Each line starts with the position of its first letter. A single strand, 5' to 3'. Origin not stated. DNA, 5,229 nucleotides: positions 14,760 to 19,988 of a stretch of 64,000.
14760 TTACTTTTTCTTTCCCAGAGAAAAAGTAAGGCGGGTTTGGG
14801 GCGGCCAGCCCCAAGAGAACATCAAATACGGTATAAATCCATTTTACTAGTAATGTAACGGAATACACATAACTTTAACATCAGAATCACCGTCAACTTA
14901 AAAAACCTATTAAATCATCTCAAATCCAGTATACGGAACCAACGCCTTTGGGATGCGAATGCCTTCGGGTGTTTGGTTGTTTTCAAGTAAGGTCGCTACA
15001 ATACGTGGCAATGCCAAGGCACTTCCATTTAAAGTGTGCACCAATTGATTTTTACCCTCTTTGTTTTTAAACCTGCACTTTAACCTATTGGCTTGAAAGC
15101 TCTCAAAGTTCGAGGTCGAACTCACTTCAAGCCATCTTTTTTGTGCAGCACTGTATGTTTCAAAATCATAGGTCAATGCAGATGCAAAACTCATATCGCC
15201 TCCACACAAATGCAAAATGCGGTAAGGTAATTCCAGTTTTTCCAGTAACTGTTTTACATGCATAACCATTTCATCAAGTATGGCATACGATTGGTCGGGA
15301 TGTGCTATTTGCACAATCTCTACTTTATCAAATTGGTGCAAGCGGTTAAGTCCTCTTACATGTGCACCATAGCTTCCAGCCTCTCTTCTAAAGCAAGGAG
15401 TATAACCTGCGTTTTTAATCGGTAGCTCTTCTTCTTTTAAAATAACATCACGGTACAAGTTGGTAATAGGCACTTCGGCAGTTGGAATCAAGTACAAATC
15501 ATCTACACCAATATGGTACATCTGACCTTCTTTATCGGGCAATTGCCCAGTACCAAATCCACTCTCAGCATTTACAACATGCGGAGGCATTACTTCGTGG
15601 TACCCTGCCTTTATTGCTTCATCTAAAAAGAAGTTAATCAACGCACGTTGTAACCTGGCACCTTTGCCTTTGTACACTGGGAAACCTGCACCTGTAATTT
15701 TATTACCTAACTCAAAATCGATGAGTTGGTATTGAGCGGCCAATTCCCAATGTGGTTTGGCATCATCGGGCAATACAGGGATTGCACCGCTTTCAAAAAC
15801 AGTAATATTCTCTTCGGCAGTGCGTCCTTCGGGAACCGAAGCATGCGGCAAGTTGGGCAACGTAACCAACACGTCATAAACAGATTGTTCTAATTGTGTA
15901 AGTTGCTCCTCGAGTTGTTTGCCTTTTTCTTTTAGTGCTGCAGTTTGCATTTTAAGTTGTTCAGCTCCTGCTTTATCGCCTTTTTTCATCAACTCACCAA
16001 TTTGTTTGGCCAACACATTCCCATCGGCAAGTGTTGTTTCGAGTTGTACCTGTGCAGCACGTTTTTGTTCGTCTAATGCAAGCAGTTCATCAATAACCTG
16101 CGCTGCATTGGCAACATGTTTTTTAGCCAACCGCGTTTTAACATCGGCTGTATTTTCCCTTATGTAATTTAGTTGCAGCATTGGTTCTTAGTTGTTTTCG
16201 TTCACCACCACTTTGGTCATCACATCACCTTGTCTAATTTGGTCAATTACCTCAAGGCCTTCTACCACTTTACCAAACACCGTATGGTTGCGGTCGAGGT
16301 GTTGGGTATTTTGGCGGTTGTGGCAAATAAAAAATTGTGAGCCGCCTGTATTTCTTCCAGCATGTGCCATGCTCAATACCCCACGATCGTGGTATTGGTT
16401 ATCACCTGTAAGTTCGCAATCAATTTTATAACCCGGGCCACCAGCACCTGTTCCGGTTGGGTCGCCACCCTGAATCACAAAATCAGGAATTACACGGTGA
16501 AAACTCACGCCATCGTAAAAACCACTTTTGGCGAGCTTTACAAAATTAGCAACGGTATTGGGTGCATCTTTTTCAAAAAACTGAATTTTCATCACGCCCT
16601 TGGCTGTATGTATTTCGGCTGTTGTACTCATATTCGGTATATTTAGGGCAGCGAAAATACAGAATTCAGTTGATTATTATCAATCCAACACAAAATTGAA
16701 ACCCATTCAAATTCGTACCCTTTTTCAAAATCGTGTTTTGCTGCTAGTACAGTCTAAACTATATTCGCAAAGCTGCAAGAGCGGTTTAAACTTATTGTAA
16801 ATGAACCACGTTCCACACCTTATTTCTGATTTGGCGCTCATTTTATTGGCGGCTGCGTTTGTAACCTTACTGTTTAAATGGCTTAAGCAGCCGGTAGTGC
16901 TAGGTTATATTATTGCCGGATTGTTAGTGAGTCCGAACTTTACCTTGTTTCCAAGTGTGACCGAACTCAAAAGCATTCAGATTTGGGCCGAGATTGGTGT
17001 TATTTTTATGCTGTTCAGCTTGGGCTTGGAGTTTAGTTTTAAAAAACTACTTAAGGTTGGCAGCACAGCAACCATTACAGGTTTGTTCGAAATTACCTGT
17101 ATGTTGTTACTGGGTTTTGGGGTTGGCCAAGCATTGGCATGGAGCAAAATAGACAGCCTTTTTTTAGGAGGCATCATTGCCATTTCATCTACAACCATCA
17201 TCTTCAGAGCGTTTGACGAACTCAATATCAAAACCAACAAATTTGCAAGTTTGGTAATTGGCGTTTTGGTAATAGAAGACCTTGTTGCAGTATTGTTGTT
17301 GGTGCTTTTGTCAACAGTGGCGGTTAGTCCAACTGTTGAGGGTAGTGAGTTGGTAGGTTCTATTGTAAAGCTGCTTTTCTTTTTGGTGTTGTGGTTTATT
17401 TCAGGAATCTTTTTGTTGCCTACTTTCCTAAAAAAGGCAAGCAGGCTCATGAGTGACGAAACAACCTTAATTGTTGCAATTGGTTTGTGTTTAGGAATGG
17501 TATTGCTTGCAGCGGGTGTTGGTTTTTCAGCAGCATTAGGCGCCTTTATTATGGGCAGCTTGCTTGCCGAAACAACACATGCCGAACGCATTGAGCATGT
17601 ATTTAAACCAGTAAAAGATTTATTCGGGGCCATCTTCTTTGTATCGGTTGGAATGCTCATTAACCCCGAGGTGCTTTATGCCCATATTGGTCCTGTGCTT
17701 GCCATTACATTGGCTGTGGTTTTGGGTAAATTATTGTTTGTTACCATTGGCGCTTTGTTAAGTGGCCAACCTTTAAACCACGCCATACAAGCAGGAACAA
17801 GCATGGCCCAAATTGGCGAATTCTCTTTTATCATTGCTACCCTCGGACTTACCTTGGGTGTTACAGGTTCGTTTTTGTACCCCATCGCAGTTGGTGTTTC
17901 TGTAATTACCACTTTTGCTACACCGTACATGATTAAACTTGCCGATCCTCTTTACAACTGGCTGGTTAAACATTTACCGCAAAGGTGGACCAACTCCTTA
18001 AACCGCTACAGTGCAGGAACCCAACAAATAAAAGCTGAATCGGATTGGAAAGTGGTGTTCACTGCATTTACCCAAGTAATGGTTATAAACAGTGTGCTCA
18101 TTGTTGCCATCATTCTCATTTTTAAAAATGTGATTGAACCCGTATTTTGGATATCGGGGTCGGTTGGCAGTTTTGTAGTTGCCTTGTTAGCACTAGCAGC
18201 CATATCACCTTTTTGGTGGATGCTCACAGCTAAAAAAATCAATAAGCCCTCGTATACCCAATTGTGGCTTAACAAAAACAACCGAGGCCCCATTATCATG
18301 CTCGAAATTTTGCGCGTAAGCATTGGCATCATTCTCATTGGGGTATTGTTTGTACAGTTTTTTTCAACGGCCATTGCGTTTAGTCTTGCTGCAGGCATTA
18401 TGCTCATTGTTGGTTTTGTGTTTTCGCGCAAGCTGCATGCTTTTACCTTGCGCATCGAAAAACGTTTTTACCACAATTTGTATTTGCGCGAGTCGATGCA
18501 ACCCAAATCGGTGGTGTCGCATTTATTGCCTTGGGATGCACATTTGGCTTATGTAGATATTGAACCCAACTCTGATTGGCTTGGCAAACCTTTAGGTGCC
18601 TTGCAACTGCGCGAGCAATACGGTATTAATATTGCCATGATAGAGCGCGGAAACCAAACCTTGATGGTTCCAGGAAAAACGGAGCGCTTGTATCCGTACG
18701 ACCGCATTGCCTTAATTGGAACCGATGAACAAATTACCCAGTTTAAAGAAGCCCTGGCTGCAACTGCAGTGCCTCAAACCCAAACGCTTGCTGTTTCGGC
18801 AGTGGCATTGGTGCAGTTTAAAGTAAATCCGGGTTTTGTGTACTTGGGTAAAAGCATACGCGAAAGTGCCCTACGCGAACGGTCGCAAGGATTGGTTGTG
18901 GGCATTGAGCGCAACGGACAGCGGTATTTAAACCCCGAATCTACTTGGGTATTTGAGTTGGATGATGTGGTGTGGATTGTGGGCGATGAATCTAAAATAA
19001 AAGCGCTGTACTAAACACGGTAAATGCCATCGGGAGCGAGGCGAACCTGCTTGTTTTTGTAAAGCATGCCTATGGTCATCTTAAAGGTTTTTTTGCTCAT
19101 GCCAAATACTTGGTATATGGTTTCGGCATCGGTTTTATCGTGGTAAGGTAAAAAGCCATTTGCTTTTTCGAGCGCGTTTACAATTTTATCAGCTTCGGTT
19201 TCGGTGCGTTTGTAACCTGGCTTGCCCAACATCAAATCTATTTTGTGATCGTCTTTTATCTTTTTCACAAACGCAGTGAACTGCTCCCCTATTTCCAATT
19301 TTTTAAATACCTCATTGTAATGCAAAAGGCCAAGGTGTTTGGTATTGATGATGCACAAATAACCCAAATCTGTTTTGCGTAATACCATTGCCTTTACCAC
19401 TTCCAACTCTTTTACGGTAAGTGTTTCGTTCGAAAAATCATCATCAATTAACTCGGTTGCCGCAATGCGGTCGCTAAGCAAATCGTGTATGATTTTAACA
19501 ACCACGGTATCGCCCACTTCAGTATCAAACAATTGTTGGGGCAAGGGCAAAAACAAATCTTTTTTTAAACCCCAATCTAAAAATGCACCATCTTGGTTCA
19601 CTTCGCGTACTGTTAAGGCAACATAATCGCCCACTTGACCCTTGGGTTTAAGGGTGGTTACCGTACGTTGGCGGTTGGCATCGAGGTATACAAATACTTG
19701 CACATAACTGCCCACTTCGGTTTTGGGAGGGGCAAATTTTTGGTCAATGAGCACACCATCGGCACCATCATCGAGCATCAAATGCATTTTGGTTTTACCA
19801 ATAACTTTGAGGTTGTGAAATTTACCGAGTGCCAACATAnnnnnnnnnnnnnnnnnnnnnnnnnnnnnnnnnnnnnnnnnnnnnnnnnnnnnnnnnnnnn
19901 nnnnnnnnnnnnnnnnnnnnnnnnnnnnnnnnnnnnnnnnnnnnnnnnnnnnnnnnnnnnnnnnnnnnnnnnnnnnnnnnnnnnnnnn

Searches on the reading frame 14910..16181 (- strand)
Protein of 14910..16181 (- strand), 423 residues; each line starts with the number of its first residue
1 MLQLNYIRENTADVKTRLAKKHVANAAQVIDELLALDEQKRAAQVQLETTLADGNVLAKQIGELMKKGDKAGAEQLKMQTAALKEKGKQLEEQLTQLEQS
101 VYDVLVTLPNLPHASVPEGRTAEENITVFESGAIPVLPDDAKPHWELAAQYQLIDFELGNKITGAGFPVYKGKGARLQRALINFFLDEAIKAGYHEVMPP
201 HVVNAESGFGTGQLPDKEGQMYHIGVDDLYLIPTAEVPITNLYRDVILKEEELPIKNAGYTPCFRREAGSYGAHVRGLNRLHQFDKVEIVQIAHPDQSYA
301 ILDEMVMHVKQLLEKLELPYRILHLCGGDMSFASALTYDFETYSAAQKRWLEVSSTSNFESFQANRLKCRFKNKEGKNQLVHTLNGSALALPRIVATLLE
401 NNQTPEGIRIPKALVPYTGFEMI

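Call 11: search_protein_families(library=pfam, proteins=[window:14910-16181:-])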
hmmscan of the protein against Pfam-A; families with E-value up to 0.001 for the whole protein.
window:14910-16181:- (423 aa): 2 families
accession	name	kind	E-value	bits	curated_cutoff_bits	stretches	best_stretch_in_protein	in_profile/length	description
PF00587.30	tRNA-synt_2b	-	2.1e-37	129.3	29.3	1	227-402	9-179/179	tRNA synthetase class II core domain (G, H, P, S and T)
PF02403.27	Seryl_tRNA_N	-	1.4e-22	80.4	28.2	1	1-112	1-108/108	Seryl-tRNA synthetase N-terminal domain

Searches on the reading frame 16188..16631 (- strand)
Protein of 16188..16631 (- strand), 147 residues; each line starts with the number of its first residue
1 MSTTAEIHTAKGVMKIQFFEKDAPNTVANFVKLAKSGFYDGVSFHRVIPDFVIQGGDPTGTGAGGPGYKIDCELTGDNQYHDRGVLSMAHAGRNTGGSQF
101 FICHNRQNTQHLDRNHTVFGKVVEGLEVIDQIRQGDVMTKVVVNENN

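Call 11: search_protein_families(library=pfam, proteins=[window:16188-16631:-])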
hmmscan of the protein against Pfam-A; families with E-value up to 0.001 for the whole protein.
window:16188-16631:- (147 aa): 1 family
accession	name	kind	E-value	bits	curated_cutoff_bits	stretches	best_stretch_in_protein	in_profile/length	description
PF00160.26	Pro_isomerase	-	3.5e-45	154.5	21.7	1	5-139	2-144/159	Cyclophilin type peptidyl-prolyl cis-trans isomerase/CLD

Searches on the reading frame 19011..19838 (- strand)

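Call 63: search_protein_families(library=pfam, proteins=[window:19011-19838:-])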
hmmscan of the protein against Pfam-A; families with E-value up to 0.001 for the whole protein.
window:19011-19838:- (275 aa): 2 families
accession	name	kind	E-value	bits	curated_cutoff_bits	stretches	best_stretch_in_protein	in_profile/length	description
PF13509.12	S1_2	-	5.8e-22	78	21.8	2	4-62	1-60/61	S1 domain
PF17783.7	CvfB_WH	-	1.3e-21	76.6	22.9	1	217-273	1-57/58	CvfB-like winged helix domain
